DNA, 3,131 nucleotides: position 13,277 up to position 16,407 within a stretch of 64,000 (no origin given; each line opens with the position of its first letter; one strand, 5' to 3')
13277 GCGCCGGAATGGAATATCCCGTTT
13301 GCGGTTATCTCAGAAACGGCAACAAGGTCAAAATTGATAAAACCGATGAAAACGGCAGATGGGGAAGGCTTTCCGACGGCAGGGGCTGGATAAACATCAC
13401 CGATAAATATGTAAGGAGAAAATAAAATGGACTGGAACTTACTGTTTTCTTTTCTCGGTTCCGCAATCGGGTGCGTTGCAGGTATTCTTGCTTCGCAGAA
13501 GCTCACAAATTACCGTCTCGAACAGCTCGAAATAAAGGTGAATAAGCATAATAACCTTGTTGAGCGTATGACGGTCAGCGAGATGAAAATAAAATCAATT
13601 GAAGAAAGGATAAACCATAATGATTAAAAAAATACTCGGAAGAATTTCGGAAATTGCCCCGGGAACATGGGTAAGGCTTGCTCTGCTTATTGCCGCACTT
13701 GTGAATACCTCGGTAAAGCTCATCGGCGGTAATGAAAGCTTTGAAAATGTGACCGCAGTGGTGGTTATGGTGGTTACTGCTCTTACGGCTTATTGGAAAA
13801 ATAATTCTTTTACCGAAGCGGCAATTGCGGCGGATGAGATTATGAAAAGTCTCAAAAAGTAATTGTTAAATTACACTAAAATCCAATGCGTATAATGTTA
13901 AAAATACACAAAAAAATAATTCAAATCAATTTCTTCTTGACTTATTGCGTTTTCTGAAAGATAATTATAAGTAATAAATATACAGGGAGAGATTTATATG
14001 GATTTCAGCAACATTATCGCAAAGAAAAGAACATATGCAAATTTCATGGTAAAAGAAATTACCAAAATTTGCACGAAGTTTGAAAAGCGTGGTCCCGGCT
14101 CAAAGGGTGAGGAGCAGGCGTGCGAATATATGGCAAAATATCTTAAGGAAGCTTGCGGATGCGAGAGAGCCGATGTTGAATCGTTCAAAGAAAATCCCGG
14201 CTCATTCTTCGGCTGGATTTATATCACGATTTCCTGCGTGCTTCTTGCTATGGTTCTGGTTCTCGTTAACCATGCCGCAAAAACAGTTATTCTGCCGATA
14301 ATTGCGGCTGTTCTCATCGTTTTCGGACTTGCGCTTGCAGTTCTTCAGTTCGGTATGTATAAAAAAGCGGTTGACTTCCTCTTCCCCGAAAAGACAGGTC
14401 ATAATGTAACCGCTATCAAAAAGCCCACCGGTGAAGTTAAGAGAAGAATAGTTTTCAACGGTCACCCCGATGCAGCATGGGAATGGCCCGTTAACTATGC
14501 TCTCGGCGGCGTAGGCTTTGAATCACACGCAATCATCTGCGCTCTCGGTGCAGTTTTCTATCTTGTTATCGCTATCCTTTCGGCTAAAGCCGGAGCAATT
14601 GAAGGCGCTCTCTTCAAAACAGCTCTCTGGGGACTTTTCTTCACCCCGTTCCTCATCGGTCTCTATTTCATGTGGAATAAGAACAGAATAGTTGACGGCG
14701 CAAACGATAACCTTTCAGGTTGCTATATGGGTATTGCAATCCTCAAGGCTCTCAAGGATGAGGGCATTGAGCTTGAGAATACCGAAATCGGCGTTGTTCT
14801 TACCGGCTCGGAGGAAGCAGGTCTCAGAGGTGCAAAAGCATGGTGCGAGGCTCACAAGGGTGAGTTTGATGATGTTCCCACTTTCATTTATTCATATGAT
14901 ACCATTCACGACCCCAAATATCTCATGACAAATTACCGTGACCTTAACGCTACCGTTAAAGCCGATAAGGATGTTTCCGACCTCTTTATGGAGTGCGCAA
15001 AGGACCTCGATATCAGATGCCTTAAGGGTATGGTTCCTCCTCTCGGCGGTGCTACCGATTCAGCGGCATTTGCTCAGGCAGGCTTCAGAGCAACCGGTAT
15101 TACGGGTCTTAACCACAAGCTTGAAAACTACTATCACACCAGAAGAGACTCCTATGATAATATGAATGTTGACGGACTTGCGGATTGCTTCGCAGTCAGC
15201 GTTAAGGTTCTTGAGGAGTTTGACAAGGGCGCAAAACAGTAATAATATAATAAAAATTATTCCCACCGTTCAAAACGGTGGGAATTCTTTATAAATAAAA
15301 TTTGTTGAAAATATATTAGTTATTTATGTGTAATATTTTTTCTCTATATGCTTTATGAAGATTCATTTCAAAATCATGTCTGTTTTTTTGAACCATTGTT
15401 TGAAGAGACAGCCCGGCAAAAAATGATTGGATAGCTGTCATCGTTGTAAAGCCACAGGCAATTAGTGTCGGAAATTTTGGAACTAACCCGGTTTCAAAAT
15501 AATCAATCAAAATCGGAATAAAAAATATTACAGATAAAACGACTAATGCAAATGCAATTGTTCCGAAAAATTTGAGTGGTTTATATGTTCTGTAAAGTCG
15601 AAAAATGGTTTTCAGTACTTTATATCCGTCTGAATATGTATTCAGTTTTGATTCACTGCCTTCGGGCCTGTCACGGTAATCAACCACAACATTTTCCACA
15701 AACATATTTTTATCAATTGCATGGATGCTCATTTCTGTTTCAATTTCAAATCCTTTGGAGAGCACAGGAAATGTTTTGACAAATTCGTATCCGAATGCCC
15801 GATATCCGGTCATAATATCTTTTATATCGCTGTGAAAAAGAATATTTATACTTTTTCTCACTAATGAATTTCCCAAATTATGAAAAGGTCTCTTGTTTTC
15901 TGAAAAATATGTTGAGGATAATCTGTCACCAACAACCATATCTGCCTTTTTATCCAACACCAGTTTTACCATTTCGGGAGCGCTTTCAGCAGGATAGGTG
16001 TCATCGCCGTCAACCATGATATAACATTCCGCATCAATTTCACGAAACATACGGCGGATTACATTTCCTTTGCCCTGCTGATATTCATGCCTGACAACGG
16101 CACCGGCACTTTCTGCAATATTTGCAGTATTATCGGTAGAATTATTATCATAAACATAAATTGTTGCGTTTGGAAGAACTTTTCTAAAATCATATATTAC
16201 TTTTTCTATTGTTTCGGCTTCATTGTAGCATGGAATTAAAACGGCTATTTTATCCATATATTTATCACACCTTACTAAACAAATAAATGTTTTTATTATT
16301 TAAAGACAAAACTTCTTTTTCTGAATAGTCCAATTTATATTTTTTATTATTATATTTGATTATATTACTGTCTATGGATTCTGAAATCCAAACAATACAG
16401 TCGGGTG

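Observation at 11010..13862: Stand-alone lysis cassette with repressor and holin-endolysin genes but no phage body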

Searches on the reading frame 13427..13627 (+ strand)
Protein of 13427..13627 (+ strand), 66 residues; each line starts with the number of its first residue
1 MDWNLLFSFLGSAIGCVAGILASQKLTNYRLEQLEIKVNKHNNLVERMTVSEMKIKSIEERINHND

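Call 7: search_protein_families(library=pfam, proteins=[window:13427-13627:+], max_evalue=0.01)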
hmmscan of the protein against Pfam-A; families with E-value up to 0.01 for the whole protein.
window:13427-13627:+ (66 aa): 1 family
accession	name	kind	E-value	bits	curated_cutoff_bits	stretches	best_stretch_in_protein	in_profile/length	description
PF17671.6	DUF5531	-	0.0095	16.3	25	0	25-61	71-107/152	Family of unknown function (DUF5531)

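Call 8: search_protein_families(library=phrogs, proteins=[window:13427-13627:+], max_evalue=0.01)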
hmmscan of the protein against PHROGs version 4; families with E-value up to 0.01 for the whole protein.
window:13427-13627:+ (66 aa): 2 families
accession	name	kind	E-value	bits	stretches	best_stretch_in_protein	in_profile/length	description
phrog_1863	-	unknown function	1.4e-11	45.1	1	3-64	4-90/97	-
phrog_30210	-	unknown function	0.0013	19.5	1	6-61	77-132/135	-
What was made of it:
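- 13427..13627 (+): p66: N-terminal transmembrane helix plus coiled coil; a holin-associated phage protein. phrog_1863 (call 8).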

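Call 32: search_dna_similar(query=window:13427-13627:+, collection=phages, mode=protein, max_evalue=0.01, max_rows=15)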
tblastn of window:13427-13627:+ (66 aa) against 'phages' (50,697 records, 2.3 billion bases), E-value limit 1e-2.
Records with a match: 50; places in all: 50; records where one place covers at least 80% of the query: 47.
Best place of each record, by identity: <60% 50.
By first word of the organism name: Streptococcus 42; Enterococcus 5; Monoglobales 1; Bacteriophage 1; Clostridium 1.
By host as written in the record: Streptococcus thermophilus 16; Streptococcus thermophilus ST64985 6; Streptococcus equinus MEM7 5; Enterococcus faecalis 4; Streptococcus equinus MEM36 3; Streptococcus thermophilus DGCC7854 2; - 2; Streptococcus equinus MEM35 2; and 10 more.
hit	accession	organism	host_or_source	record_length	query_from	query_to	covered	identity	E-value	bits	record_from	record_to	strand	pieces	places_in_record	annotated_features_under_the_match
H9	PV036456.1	Monoglobales phage CHVD 5762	Monoglobales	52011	6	63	88%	44.1%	3e-6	48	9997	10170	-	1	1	hypothetical protein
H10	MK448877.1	Streptococcus phage Javan220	Streptococcus equinus Sb20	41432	6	62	86%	43.9%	2e-8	54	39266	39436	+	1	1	hypothetical protein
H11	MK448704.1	Streptococcus phage Javan213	Streptococcus equinus Sb05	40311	6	62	86%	43.9%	3e-8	53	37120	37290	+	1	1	hypothetical protein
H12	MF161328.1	Streptococcus phage D4276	Streptococcus thermophilus DGCC7854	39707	6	62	86%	43.9%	6e-8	52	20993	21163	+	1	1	hypothetical protein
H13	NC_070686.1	Streptococcus phage D4276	Streptococcus thermophilus DGCC7854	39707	6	62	86%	43.9%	6e-8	52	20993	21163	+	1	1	hypothetical protein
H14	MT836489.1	Bacteriophage sp.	human fecal samples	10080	6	62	86%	43.9%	6e-6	47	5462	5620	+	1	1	record has no annotation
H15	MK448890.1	Streptococcus phage Javan264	Streptococcus infantarius ...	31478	6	63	88%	43.1%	2e-8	54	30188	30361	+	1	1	hypothetical protein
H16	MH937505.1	Streptococcus phage CHPC1109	Streptococcus thermophilus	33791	6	63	88%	43.1%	3e-8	53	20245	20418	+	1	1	hypothetical protein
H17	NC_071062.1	Streptococcus phage CHPC1109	Streptococcus thermophilus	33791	6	63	88%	43.1%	3e-8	53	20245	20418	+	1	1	hypothetical protein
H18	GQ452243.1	Enterococcus phage phiEf11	Enterococcus faecalis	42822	11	62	79%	46.2%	7e-7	49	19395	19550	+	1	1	conserved hypothetical protein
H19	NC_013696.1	Enterococcus phage phiEf11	Enterococcus faecalis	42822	11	62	79%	46.2%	7e-7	49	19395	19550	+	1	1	hypothetical protein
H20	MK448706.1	Streptococcus phage Javan221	Streptococcus equinus Ye01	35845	6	62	86%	42.1%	5e-8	52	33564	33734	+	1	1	hypothetical protein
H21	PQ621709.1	Streptococcus phage Pika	Streptococcus equinus MEM36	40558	6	62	86%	42.1%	7e-8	52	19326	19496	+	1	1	hypothetical protein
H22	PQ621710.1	Streptococcus phage PYS40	Streptococcus equinus MEM35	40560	6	62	86%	42.1%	7e-8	52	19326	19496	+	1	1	hypothetical protein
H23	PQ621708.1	Streptococcus phage Bsingle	Streptococcus equinus MEM36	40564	6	62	86%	42.1%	7e-8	52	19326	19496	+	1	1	hypothetical protein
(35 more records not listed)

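Call 33: get_annotated_region(hit=H18, flank=3500)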
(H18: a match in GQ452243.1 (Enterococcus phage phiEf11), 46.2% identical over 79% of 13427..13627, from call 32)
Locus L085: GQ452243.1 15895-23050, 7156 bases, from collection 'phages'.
description: Enterococcus phage phiEf11, complete genome.
organism: Enterococcus phage phiEf11 (NCBI taxid 663241)
taxonomy: Viruses; Duplodnaviria; Heunggongvirae; Uroviricota; Caudoviricetes
host: Enterococcus faecalis; source: -; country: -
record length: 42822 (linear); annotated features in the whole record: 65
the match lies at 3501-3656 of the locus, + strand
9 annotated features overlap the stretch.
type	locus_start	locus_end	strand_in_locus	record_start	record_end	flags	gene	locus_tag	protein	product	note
CDS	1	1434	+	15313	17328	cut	-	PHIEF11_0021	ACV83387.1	putative phage structural protein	similar to INSD accession AAO81083.1; similar to INSD accession CAA82772.1; similar to RefSeq accession NP_843020.1; ...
CDS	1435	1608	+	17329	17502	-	-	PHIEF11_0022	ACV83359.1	hypothetical protein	identified by glimmer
CDS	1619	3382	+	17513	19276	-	-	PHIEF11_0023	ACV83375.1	conserved hypothetical protein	similar to INSD accession AAO81084.1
CDS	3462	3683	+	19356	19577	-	-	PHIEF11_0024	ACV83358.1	conserved hypothetical protein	similar to INSD accession ABT18013.1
CDS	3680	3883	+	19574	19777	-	-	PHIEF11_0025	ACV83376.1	phage holin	similar to INSD accession AAG24367.1; similar to INSD accession AAO82498.1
CDS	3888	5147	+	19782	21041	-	-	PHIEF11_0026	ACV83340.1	endolysin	similar to INSD accession AAO82497.1; match to protein family HMM PF01183; match to protein family HMM PF01476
CDS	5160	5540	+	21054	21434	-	-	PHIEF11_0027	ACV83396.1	putative phage autolysin regulator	-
CDS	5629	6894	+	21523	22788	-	-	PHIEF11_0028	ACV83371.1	putative N-acetylmuramoyl-L-alanine amidase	similar to INSD accession AAM99497.1; similar to INSD accession BAF81277.1; match to protein family HMM PF01551; match ...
CDS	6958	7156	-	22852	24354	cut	-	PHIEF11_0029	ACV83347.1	putative membrane protein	similar to INSD accession ABJ70761.1; similar to INSD accession CAL96902.1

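Call 34: get_annotated_region(hit=H9, flank=4000)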
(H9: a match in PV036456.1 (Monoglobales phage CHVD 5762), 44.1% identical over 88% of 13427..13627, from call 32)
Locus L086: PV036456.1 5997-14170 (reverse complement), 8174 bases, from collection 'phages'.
description: Monoglobales phage CHVD 5762, complete genome.
organism: Monoglobales phage CHVD 5762 (NCBI taxid 3403685)
taxonomy: Viruses; Duplodnaviria; Heunggongvirae; Uroviricota; Caudoviricetes; Ca. Heliusvirales
host: Monoglobales; source: human feces; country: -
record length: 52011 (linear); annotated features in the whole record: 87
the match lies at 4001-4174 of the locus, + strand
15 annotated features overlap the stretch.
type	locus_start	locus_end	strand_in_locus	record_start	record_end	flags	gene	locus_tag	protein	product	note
CDS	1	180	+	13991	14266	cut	-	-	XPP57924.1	hypothetical protein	-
CDS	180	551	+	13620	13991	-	-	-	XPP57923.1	baseplate wedge subunit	-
CDS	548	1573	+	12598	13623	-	-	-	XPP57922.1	tail protein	-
CDS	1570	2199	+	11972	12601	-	-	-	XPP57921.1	tail protein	-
CDS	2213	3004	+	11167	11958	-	-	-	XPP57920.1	tail fiber protein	-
CDS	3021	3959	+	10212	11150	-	-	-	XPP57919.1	hypothetical protein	-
CDS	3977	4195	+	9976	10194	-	-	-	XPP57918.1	hypothetical protein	-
CDS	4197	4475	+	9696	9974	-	-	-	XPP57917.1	holin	-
CDS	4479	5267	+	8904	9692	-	-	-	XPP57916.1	hypothetical protein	-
CDS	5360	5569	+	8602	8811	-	-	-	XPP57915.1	excisionase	-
CDS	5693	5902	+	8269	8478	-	-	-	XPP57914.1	hypothetical protein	-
CDS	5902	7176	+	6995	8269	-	-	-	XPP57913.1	integrase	-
CDS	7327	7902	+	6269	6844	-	-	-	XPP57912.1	hypothetical protein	-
CDS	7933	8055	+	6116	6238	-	-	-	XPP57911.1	hypothetical protein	-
CDS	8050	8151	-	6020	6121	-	-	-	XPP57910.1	hypothetical protein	-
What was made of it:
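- p66 and the holin occur as a pair after tail-fibre genes in the two phages whose records were inspected (calls 32-34). The lysis genes are phage-type (calls 7, 8, 32-34).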

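Call 48: search_protein_families(library=ncbifam, proteins=[window:13427-13627:+], max_evalue=0.01)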
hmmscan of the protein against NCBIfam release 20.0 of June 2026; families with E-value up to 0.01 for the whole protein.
window:13427-13627:+ (66 aa): 0 families

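Call 49: search_protein_families(library=padloc, proteins=[window:13427-13627:+], max_evalue=0.001)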
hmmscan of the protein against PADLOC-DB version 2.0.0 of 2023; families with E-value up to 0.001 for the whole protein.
window:13427-13627:+ (66 aa): 0 families

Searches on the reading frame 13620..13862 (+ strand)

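Call 7: search_protein_families(library=pfam, proteins=[window:13620-13862:+], max_evalue=0.01)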
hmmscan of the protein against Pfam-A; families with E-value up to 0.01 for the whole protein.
window:13620-13862:+ (80 aa): 1 family
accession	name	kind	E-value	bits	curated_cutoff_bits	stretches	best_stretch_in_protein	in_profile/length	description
PF04688.18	Holin_SPP1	-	2.9e-13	50.2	27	1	14-77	4-73/74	SPP1 phage holin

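Call 8: search_protein_families(library=phrogs, proteins=[window:13620-13862:+], max_evalue=0.01)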
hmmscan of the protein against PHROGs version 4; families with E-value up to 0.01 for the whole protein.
window:13620-13862:+ (80 aa): 1 family
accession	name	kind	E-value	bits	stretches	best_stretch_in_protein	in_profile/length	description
phrog_263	-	lysis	2.1e-13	51.3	1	12-79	23-96/123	holin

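Call 48: search_protein_families(library=ncbifam, proteins=[window:13620-13862:+], max_evalue=0.01)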
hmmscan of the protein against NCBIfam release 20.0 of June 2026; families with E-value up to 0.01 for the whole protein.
window:13620-13862:+ (80 aa): 1 family
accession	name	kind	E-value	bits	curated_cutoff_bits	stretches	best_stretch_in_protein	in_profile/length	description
TIGR01592.1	holin_SPP1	equivalog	5.8e-07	29.7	47.3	1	14-76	3-74/78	phage holin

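Call 49: search_protein_families(library=padloc, proteins=[window:13620-13862:+], max_evalue=0.001)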
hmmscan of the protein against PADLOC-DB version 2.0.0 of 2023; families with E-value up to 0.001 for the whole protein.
window:13620-13862:+ (80 aa): 0 families

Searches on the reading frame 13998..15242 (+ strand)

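Call 7: search_protein_families(library=pfam, proteins=[window:13998-15242:+], max_evalue=0.01)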
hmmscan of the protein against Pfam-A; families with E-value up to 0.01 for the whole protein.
window:13998-15242:+ (414 aa): 3 families
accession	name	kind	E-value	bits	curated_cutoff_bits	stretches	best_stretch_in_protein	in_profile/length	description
PF04389.22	Peptidase_M28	-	1.5e-16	61.1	21.3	1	232-402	27-190/193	Peptidase family M28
PF01546.33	Peptidase_M20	-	1e-07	32.5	24.6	1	234-406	32-205/206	Peptidase family M20/M25/M40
PF05343.19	Peptidase_M42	-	7.3e-07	29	23.2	1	225-369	122-268/292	M42 glutamyl aminopeptidase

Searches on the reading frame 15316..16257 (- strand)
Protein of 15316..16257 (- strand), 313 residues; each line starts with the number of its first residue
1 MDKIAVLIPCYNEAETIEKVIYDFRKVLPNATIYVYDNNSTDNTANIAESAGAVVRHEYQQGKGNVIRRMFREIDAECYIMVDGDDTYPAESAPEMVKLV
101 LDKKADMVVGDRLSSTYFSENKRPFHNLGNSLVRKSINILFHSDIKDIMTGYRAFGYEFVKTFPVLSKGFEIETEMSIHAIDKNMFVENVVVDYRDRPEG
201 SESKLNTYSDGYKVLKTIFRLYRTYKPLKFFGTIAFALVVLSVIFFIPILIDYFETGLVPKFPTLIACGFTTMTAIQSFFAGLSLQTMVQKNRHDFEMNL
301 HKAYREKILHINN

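Call 59: search_protein_families(library=pfam, proteins=[window:15316-16257:-], max_evalue=0.0001)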
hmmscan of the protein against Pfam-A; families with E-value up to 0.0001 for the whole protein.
window:15316-16257:- (313 aa): 2 families
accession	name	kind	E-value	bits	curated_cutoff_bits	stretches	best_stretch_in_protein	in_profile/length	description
PF00535.33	Glycos_transf_2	-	8.9e-20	71.7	23.3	1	6-135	2-139/168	Glycosyl transferase family 2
PF13641.12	Glyco_tranf_2_3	-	1.3e-07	32.3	27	1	4-114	3-125/230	Glycosyltransferase like family 2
